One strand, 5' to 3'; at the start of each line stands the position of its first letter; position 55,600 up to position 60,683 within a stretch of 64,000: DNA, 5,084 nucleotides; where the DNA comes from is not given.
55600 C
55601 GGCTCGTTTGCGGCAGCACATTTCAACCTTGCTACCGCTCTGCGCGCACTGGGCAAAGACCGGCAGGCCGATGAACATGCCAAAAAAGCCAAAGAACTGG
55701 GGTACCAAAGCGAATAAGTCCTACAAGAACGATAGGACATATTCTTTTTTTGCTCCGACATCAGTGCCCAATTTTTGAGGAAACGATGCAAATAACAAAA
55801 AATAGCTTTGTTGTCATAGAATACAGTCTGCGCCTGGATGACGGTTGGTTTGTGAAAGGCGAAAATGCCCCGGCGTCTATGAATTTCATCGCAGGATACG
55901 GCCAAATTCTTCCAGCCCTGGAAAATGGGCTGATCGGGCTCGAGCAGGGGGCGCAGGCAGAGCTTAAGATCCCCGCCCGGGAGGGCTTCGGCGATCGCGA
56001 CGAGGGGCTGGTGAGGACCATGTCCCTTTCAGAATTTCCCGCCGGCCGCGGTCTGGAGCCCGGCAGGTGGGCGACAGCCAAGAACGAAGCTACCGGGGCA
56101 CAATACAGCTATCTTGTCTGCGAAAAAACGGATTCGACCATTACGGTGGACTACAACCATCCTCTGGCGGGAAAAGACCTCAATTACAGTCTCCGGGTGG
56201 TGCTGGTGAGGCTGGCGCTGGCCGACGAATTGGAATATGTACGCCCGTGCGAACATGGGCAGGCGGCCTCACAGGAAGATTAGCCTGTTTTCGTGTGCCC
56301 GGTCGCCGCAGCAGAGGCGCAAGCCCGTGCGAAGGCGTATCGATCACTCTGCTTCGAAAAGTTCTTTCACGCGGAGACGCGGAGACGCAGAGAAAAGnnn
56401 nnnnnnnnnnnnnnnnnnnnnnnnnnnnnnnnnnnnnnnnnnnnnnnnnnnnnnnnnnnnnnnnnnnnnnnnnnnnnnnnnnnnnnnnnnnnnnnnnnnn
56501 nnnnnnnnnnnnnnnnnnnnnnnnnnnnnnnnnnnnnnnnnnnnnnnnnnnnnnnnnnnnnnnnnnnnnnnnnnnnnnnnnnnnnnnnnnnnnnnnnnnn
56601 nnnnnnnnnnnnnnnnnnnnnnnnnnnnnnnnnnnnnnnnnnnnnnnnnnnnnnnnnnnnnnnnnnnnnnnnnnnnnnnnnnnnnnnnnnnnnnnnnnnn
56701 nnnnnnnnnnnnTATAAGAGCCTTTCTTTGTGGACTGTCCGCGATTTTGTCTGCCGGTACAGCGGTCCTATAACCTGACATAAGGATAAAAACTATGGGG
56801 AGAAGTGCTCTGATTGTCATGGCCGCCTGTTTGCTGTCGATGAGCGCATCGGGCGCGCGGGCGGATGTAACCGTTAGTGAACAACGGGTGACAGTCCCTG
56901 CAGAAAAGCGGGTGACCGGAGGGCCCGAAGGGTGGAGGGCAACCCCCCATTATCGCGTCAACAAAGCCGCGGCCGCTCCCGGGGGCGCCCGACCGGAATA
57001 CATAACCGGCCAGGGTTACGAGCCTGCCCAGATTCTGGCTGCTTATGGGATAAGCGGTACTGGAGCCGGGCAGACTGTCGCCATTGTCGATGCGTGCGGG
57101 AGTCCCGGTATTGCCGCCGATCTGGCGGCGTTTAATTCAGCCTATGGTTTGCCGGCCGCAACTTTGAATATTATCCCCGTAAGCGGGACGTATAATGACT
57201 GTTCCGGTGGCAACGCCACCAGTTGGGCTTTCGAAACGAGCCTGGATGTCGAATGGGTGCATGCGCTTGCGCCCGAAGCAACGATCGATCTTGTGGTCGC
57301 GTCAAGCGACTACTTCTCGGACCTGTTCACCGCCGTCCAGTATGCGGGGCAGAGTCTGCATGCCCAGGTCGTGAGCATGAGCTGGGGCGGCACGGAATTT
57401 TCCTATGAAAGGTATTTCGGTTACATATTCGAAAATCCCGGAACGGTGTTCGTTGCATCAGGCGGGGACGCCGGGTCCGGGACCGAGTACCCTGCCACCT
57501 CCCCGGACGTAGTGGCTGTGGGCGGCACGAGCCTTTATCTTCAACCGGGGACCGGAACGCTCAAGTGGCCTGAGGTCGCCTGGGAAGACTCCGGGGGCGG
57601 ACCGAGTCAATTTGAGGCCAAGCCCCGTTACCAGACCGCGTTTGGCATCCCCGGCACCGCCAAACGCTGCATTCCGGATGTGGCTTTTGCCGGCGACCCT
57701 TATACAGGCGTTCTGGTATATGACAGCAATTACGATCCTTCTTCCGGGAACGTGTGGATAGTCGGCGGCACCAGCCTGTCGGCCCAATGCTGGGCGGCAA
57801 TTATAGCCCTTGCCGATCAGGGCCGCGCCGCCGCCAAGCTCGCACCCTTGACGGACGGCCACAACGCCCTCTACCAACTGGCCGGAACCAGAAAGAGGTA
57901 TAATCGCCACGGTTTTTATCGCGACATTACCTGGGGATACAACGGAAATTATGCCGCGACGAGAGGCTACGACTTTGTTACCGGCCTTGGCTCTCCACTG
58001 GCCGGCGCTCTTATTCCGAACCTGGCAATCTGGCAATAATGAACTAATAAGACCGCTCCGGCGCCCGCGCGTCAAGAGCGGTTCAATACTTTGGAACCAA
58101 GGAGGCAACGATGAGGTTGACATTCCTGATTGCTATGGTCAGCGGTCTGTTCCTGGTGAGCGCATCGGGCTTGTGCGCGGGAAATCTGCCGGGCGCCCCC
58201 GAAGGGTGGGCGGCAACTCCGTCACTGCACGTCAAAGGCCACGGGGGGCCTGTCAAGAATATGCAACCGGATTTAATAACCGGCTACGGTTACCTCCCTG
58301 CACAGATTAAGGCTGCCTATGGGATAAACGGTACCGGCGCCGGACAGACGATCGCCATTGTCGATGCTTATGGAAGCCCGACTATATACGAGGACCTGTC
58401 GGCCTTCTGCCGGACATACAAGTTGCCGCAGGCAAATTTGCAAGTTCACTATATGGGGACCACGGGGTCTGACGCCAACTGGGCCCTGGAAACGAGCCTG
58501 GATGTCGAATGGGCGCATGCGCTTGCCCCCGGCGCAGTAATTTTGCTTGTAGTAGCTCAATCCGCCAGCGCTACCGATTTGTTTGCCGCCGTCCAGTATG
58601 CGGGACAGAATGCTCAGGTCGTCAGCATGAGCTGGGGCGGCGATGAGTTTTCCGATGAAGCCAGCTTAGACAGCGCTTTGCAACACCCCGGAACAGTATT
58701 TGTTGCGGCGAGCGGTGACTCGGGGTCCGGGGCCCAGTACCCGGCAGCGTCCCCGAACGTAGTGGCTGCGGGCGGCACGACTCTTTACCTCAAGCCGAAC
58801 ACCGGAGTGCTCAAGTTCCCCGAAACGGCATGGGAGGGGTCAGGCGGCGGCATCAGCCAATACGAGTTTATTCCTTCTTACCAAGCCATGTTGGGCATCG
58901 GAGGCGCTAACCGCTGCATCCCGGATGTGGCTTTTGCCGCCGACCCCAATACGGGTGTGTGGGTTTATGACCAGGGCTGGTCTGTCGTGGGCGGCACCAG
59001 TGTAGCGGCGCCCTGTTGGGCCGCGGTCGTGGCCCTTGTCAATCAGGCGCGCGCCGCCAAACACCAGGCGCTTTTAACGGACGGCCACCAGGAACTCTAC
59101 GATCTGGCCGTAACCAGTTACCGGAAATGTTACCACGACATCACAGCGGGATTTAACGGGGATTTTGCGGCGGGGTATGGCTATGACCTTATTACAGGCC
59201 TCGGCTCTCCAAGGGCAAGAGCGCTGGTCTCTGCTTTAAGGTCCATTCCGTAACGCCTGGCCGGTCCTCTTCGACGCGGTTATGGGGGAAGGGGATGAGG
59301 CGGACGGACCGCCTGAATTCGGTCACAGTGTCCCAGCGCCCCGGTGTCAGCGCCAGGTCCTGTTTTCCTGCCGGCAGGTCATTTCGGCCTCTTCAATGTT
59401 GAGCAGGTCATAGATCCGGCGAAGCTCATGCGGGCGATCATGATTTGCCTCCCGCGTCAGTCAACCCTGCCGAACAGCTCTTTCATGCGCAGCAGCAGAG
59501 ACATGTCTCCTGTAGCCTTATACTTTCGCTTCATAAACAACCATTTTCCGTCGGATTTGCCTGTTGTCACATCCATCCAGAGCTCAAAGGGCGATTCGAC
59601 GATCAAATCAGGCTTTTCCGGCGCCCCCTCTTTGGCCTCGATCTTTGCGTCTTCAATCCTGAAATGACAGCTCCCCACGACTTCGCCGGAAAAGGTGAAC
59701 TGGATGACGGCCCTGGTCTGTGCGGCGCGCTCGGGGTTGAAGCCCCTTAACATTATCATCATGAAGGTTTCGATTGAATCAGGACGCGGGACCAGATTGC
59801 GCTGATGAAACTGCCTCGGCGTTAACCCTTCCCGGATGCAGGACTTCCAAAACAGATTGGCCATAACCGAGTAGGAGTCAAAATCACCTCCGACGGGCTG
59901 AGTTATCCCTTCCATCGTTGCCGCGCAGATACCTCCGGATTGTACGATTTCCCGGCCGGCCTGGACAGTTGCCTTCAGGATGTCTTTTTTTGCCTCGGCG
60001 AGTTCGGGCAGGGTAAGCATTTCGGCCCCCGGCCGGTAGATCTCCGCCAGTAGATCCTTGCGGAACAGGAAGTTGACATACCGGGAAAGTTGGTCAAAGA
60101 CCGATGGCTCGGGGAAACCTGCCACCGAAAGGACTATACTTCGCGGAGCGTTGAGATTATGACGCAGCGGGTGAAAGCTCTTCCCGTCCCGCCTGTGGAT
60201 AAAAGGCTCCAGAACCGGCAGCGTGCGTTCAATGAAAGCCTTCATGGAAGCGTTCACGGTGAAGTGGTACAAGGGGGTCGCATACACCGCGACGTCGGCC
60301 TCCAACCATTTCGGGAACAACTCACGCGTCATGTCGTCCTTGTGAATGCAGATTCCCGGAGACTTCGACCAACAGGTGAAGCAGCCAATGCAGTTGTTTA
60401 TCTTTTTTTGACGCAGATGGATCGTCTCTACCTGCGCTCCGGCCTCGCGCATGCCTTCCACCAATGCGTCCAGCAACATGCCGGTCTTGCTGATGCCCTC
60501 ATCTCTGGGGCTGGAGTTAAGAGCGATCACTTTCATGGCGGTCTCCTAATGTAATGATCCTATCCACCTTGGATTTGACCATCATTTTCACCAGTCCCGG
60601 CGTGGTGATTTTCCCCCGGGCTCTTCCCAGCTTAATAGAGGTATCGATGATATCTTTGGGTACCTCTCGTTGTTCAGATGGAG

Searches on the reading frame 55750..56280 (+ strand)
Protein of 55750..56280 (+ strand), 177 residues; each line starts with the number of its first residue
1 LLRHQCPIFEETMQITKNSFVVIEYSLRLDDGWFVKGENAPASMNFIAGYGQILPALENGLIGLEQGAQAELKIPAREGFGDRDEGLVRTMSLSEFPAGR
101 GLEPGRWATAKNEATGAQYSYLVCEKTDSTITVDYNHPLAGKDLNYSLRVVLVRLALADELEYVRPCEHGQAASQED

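Call 60: search_protein_families(library=pfam, proteins=[window:55750-56280:+], max_evalue=0.001)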
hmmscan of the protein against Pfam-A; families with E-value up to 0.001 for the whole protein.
window:55750-56280:+ (177 aa): 1 family
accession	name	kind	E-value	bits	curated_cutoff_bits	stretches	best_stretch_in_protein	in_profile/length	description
PF00254.34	FKBP_C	-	9.7e-09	35.9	21.1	1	14-85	4-76/94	FKBP-type peptidyl-prolyl cis-trans isomerase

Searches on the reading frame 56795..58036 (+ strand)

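Call 60: search_protein_families(library=pfam, proteins=[window:56795-58036:+], max_evalue=0.001)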
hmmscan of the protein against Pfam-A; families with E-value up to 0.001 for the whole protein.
window:56795-58036:+ (414 aa): 1 family
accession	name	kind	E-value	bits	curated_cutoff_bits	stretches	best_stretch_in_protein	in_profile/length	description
PF00082.27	Peptidase_S8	-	1.7e-09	37.8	21.8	1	155-343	74-256/288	Subtilase family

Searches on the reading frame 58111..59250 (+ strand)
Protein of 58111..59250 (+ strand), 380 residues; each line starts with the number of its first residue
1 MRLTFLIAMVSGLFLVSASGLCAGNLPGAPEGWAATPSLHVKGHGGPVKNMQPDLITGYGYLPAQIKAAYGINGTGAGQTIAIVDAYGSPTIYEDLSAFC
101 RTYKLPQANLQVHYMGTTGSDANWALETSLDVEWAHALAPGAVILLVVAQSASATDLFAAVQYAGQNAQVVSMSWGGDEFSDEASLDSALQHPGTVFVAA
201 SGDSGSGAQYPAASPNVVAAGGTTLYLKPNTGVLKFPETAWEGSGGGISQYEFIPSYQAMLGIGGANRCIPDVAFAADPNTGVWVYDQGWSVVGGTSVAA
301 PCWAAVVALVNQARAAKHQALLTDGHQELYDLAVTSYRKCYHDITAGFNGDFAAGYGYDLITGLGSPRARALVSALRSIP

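Call 60: search_protein_families(library=pfam, proteins=[window:58111-59250:+], max_evalue=0.001)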
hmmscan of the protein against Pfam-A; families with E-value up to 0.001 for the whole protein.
window:58111-59250:+ (380 aa): 1 family
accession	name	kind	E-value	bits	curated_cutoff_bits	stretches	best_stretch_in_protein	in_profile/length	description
PF00082.27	Peptidase_S8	-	9.6e-14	51.8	21.8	1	135-316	74-259/288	Subtilase family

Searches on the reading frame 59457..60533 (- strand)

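Call 60: search_protein_families(library=pfam, proteins=[window:59457-60533:-], max_evalue=0.001)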
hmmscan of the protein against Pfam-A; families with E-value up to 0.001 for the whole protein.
window:59457-60533:- (358 aa): 3 families
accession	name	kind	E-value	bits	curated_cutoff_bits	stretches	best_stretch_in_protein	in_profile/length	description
PF03358.20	FMN_red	-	4.3e-15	56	24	1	1-104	2-96/152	NADPH-dependent FMN reductase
PF02525.22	Flavodoxin_2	-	1.1e-11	45.3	27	1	1-105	2-104/198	Flavodoxin-like fold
PF02036.22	SCP2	-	9.7e-11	42.3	21.3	1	267-354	13-100/101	SCP-2 sterol transfer family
